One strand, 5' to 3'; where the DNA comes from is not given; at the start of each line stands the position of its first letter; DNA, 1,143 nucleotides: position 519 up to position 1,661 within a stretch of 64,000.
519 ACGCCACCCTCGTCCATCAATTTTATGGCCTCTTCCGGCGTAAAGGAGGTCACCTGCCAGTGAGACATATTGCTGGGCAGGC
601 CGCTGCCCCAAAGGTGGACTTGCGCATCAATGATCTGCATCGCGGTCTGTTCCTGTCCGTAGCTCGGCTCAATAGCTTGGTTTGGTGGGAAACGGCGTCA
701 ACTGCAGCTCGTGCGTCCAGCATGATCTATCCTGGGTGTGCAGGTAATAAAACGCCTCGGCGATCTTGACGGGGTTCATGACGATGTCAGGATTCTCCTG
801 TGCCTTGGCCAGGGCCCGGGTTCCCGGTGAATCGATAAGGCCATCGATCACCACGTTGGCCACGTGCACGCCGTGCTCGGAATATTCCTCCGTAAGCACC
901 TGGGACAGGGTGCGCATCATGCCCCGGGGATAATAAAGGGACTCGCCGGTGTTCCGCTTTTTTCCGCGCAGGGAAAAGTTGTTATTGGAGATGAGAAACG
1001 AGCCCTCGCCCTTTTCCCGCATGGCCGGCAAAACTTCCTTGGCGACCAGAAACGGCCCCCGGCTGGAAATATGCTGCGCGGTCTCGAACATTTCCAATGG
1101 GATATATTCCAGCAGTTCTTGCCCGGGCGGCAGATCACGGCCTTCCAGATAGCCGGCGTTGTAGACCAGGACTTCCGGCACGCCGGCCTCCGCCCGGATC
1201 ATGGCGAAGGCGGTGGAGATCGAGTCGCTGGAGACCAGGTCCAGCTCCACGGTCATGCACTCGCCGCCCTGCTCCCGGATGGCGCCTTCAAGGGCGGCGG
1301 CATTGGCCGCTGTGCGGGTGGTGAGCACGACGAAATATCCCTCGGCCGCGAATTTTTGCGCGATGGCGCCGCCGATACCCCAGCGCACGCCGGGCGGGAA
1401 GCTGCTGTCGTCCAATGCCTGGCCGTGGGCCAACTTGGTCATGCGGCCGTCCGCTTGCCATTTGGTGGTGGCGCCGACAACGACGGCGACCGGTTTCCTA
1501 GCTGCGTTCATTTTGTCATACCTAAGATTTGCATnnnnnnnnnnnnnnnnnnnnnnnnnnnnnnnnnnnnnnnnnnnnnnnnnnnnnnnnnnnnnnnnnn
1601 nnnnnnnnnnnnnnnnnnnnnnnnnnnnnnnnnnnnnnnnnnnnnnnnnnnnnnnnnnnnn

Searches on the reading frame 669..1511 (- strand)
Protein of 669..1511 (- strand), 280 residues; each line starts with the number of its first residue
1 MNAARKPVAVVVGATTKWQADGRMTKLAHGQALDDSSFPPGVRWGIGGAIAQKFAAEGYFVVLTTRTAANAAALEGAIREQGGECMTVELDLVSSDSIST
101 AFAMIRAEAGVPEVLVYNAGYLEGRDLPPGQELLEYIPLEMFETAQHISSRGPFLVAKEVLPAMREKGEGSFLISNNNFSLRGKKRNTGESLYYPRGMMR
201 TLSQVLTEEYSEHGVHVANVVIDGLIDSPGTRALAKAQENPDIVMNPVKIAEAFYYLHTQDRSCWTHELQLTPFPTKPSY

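Call 5: search_protein_families(library=pfam, proteins=[window:669-1511:-])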
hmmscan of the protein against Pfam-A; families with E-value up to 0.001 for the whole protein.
window:669-1511:- (280 aa): 2 families
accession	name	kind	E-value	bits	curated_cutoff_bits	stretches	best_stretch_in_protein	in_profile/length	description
PF13561.12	adh_short_C2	-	2.2e-21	77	27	1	41-239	1-189/236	Enoyl-(Acyl carrier protein) reductase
PF00106.31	adh_short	-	1.7e-20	73.8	26.6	1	42-236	8-192/195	short chain dehydrogenase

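Call 6: search_protein_families(library=ncbifam, proteins=[window:669-1511:-])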
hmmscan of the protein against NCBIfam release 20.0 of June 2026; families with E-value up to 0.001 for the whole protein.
window:669-1511:- (280 aa): 159 families (the best 25 are shown)
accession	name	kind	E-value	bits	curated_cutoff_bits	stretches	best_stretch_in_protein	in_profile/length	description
NF004791.0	PRK06138.1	equivalog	1.8e-19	70.1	312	1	44-249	15-209/252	SDR family oxidoreductase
TIGR01963.1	PHB_DH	subfamily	5e-19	68.6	307.05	1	43-229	10-186/255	3-hydroxybutyrate dehydrogenase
NF005672.0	PRK07454.1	equivalog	5.1e-18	65.1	234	1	41-229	13-191/241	SDR family oxidoreductase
TIGR01830.1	3oxo_ACP_reduc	equivalog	7.8e-18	65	297.75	1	42-240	6-195/239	3-oxoacyl-[acyl-carrier-protein] reductase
NF005559.1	PRK07231.1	subfamily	1.8e-17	63.7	215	1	42-236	12-196/249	glucose 1-dehydrogenase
NF009093.0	PRK12429.1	subfamily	2.3e-17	63.1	258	1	42-232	13-193/259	3-hydroxybutyrate dehydrogenase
NF009468.0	PRK12826.1-4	equivalog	3.5e-17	63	318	1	42-176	15-142/256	SDR family oxidoreductase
NF006133.0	PRK08278.1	subfamily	1.4e-16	60.3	250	1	41-262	13-234/278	SDR family oxidoreductase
TIGR03206.1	benzo_BadH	equivalog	1.5e-16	60.5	431.2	1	44-246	13-205/250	2-hydroxycyclohexanecarboxyl-CoA dehydrogenase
NF004198.0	PRK05653.1-3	equivalog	2e-16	60.2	296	1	43-248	16-211/248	3-oxoacyl-ACP reductase FabG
NF006366.0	PRK08589.1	equivalog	1e-15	57.7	386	1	41-240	13-201/272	SDR family oxidoreductase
NF005488.0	PRK07097.1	equivalog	1e-15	57.6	369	1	41-241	17-207/266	gluconate 5-dehydrogenase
NF009466.0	PRK12826.1-2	subfamily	1.1e-15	57.8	222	1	45-251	14-219/248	3-oxoacyl-ACP reductase FabG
NF004824.0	PRK06180.1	subfamily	1.6e-15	57.1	298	1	41-221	11-179/279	oxidoreductase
NF005854.0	PRK07775.1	equivalog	2.6e-15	56.4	260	1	41-183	17-152/274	SDR family oxidoreductase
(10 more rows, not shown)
